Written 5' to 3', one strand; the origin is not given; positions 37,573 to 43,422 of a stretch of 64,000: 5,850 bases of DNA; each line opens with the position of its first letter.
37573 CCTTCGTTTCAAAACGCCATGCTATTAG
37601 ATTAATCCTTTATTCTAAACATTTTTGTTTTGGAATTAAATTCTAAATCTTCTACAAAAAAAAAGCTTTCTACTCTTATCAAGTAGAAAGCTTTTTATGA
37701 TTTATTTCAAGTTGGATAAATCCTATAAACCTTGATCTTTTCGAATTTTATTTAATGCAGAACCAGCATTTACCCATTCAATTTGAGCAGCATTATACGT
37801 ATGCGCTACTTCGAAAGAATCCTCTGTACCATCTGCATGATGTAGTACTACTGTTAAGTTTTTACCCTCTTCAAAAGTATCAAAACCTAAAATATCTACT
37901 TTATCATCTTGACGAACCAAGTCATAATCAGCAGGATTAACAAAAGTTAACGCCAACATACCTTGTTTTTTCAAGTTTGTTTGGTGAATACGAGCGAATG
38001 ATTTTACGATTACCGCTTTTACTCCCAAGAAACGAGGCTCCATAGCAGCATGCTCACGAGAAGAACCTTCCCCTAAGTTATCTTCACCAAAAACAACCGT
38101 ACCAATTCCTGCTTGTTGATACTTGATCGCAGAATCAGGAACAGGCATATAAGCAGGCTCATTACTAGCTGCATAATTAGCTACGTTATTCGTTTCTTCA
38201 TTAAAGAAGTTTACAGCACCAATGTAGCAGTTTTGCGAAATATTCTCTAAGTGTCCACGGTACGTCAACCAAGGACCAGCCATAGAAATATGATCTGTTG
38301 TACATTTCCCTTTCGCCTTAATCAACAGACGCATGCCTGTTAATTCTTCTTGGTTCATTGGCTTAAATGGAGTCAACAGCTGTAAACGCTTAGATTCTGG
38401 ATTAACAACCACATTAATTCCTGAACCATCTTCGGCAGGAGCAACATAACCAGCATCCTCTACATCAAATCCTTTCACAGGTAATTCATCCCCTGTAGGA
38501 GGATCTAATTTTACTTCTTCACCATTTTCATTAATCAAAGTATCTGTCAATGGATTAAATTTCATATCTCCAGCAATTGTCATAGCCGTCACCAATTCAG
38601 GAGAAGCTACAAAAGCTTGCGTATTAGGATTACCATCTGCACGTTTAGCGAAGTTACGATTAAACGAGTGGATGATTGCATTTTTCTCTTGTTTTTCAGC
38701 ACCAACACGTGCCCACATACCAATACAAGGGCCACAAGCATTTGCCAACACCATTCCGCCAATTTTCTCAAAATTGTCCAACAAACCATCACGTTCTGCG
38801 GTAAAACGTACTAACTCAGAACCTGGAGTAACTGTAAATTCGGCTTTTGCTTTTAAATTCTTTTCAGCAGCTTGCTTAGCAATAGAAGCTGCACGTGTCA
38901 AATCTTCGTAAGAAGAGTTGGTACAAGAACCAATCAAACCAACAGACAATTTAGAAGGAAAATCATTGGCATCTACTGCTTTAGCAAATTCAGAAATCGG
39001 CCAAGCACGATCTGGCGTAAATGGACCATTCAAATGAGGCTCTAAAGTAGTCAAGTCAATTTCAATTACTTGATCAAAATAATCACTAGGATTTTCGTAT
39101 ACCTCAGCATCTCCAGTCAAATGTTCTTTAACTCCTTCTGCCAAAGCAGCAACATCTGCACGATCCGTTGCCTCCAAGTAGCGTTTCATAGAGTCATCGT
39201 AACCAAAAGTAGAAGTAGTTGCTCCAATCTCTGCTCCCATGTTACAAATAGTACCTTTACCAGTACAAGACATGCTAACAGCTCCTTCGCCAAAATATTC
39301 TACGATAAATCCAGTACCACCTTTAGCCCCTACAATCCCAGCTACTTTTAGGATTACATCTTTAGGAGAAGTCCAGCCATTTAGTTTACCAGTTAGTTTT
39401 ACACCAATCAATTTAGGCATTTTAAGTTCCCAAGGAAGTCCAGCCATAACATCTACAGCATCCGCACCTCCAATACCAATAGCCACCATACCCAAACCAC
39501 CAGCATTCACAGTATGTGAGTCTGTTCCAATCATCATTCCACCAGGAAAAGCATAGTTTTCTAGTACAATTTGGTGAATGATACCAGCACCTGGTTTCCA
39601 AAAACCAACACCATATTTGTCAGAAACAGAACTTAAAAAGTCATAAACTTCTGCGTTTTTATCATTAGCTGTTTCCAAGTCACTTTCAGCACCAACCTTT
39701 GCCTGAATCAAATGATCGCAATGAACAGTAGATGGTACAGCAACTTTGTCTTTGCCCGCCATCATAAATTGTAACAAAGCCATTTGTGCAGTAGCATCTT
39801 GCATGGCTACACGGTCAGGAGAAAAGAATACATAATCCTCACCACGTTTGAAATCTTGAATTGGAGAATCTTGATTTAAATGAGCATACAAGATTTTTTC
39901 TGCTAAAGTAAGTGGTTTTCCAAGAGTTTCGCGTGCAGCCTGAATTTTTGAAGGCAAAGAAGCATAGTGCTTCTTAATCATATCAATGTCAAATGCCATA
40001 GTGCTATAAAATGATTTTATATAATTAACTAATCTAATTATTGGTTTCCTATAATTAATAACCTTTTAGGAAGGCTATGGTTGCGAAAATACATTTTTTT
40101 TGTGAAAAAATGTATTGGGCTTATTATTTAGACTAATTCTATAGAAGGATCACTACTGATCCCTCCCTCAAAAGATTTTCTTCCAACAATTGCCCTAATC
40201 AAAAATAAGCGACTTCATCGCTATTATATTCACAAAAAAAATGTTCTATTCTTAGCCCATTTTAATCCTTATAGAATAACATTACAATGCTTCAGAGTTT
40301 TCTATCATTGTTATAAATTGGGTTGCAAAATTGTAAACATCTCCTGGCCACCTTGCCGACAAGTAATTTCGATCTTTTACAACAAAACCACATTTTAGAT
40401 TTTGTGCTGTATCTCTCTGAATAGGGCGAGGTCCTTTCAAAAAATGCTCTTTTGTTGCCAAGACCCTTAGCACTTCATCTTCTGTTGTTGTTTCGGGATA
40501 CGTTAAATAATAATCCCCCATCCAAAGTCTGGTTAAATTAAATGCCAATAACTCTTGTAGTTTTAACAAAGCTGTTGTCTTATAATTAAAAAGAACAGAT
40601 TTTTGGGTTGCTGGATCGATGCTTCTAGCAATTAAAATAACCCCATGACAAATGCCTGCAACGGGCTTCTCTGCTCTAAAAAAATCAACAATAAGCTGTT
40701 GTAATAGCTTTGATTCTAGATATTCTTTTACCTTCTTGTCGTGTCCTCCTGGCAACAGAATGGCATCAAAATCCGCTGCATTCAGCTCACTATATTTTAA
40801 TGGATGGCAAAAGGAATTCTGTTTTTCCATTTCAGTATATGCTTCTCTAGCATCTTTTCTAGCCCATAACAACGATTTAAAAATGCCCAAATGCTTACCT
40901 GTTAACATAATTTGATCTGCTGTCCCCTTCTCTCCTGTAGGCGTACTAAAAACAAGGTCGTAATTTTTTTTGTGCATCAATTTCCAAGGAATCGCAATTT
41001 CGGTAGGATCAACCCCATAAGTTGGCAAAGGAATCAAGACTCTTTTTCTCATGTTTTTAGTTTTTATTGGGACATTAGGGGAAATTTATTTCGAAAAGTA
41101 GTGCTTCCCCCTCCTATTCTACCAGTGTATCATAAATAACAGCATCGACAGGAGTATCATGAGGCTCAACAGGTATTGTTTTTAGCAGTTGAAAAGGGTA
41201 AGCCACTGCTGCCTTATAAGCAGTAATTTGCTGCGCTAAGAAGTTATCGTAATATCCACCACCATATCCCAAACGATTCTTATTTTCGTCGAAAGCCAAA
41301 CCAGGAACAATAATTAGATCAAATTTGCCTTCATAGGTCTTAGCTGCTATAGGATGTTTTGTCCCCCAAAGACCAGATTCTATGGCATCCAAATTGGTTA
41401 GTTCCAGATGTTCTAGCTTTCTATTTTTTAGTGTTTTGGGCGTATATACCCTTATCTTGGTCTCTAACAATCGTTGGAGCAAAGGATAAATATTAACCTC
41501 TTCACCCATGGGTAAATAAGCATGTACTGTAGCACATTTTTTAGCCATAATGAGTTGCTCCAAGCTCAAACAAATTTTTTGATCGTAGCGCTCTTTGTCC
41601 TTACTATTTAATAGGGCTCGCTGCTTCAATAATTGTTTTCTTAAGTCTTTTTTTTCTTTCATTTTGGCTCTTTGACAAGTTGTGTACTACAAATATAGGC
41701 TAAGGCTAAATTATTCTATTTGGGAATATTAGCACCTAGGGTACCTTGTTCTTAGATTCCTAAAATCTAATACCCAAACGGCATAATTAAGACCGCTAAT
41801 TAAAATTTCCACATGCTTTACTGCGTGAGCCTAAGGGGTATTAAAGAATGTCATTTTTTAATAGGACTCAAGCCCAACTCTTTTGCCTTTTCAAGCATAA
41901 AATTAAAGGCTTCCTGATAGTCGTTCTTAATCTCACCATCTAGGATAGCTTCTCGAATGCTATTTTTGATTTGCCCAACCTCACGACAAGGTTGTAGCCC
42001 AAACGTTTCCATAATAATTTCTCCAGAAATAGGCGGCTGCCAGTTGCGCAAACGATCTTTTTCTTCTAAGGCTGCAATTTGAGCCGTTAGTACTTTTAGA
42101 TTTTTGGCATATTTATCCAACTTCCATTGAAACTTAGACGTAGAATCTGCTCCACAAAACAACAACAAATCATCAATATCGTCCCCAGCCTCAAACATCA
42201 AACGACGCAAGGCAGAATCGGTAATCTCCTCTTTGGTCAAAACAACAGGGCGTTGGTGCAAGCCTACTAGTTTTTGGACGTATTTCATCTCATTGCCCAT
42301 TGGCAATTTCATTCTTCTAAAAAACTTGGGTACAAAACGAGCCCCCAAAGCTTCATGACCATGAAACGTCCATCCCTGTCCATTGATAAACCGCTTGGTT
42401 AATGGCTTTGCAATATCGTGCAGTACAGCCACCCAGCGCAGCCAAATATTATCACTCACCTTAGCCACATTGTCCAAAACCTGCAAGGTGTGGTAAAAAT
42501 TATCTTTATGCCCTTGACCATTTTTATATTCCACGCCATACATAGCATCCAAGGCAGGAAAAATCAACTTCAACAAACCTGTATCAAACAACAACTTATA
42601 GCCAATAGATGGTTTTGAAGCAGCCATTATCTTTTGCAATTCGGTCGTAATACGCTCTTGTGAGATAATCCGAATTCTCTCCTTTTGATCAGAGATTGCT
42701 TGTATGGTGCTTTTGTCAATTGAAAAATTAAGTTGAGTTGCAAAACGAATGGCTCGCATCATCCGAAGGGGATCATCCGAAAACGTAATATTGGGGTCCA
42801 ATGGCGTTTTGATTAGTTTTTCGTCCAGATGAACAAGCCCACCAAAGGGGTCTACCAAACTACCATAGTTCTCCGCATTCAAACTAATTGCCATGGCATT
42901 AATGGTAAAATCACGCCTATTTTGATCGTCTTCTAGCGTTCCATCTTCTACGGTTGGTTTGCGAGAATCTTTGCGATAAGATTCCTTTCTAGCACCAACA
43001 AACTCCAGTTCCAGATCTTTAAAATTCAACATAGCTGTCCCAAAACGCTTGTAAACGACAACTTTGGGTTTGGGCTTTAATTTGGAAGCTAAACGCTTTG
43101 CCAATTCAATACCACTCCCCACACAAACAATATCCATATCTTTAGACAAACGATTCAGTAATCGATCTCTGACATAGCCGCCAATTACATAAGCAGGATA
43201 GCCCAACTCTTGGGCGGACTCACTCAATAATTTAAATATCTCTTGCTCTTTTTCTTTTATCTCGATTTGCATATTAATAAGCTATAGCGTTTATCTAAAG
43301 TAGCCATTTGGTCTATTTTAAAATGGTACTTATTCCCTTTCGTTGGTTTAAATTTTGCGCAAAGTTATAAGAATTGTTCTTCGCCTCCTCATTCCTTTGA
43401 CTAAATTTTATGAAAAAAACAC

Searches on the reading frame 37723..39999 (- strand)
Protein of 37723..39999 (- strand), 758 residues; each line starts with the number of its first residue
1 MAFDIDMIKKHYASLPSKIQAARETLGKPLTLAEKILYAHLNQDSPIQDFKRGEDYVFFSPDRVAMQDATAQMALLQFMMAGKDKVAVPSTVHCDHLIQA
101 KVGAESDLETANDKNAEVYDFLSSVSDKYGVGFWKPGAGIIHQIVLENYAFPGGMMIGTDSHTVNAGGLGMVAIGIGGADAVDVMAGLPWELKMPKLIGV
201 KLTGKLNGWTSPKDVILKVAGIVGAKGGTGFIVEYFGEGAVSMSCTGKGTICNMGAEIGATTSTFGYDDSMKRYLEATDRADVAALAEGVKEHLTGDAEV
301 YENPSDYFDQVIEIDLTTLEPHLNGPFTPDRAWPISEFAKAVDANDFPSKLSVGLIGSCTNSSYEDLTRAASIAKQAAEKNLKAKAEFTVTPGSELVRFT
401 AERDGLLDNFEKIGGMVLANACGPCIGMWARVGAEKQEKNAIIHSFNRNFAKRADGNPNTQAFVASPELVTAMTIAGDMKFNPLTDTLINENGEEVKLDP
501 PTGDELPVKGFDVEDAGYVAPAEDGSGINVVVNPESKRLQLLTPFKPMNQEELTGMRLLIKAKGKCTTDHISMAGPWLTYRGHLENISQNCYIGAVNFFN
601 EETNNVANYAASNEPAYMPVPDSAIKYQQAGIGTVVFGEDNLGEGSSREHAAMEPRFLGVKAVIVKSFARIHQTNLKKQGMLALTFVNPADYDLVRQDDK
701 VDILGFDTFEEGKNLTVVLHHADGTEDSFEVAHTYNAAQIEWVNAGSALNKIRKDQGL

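Call 84: search_protein_families(library=pfam, proteins=[window:37723-39999:-], max_evalue=0.0001)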
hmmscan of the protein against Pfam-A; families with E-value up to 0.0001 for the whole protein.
window:37723-39999:- (758 aa): 2 families
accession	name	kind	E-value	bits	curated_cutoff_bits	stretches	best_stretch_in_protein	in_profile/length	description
PF00330.25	Aconitase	-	8.7e-145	483.7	28.7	1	34-477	1-463/463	Aconitase family (aconitate hydratase)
PF00694.25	Aconitase_C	-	1.7e-39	135.6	22.8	1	556-688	1-130/131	Aconitase C-terminal domain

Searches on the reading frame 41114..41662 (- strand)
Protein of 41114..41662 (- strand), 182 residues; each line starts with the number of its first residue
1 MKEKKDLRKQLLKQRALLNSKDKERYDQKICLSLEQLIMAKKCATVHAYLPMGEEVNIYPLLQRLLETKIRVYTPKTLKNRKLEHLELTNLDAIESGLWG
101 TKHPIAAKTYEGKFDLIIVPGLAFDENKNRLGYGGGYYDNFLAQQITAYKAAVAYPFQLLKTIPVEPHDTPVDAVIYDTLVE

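Call 84: search_protein_families(library=pfam, proteins=[window:41114-41662:-], max_evalue=0.0001)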
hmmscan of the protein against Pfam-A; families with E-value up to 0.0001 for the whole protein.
window:41114-41662:- (182 aa): 1 family
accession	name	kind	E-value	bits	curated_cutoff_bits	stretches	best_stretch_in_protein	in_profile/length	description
PF01812.26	5-FTHF_cyc-lig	-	1e-40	140.1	27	1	4-177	1-185/186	5-formyltetrahydrofolate cyclo-ligase family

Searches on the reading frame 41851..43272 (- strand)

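Call 110: search_protein_families(library=pfam, proteins=[window:41851-43272:-], max_evalue=0.0001)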
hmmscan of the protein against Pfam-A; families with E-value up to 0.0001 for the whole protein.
window:41851-43272:- (473 aa): 3 families
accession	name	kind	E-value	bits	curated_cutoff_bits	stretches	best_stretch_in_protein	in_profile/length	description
PF01743.26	PolyA_pol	-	2.8e-26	92.8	23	1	27-154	1-125/126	Poly A polymerase head domain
PF12627.12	PolyA_pol_RNAbd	-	3e-19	69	22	1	182-243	1-62/64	Probable RNA and SrmB- binding site of polymerase A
PF01966.28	HD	-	1.7e-10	41.7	22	1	259-352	2-102/116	HD domain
